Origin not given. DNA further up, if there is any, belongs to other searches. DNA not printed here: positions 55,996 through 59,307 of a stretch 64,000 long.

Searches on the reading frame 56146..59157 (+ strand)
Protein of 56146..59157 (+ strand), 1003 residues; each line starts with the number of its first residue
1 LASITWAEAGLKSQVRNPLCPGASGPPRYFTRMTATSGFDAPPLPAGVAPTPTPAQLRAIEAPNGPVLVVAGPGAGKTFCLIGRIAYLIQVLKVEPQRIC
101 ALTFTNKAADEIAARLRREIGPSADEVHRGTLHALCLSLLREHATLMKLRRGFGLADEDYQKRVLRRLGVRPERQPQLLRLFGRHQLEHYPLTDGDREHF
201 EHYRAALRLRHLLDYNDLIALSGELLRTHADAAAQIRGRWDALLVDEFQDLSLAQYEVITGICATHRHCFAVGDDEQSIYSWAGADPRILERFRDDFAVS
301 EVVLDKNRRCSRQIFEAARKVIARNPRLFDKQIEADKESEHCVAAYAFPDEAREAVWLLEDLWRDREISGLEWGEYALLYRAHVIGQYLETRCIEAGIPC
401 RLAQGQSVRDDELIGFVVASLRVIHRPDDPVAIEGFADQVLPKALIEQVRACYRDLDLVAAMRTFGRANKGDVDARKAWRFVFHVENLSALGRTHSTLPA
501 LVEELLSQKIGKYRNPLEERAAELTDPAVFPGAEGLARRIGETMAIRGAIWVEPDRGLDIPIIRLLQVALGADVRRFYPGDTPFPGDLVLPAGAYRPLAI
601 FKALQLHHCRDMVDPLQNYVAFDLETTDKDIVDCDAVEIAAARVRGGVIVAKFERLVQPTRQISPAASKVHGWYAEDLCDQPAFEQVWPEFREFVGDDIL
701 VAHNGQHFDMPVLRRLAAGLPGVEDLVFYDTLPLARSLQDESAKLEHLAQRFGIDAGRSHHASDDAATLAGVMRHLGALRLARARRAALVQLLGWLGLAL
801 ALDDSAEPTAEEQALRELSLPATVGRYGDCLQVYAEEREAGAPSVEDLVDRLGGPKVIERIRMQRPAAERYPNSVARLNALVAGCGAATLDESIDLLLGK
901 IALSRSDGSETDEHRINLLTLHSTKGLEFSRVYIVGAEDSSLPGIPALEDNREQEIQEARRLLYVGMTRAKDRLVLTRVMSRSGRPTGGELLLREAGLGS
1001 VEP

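Call 10: search_protein_families(library=pfam, proteins=[window:56146-59157:+], max_evalue=0.01)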
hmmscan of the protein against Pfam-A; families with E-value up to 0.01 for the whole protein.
window:56146-59157:+ (1003 aa): 10 families
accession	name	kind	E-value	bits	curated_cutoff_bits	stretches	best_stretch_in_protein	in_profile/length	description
PF00580.27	UvrD-helicase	-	4.8e-61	207.3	23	2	54-168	3-119/271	UvrD/REP helicase N-terminal domain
PF13361.12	UvrD_C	-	2.8e-29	103.1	25.6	2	892-977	262-346/350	UvrD-like helicase C-terminal domain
PF00929.31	RNase_T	-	2.6e-22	80.5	24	1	620-772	1-163/164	Exonuclease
PF13245.12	AAA_19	-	1.7e-20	74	25.1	1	57-281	2-132/134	AAA domain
PF13538.12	UvrD_C_2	-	2.3e-08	34.2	27.4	1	954-976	29-51/52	UvrD-like helicase C-terminal domain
PF01443.25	Viral_helicase1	-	3e-06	27.7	21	1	827-976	91-226/228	Viral superfamily 1 RNA helicase core domain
PF16473.11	Rv2179c-like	-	9e-06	25.9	27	1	618-773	1-173/177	3'-5' exoribonuclease Rv2179c-like domain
PF13604.12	AAA_30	-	4.6e-05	23.7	27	0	62-129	16-75/191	AAA domain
PF13482.12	RNase_H_2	-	0.00019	21.8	22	1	686-757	46-118/165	RNase_H superfamily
PF13086.12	AAA_11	-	0.0089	16.3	27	0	67-118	19-74/257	AAA domain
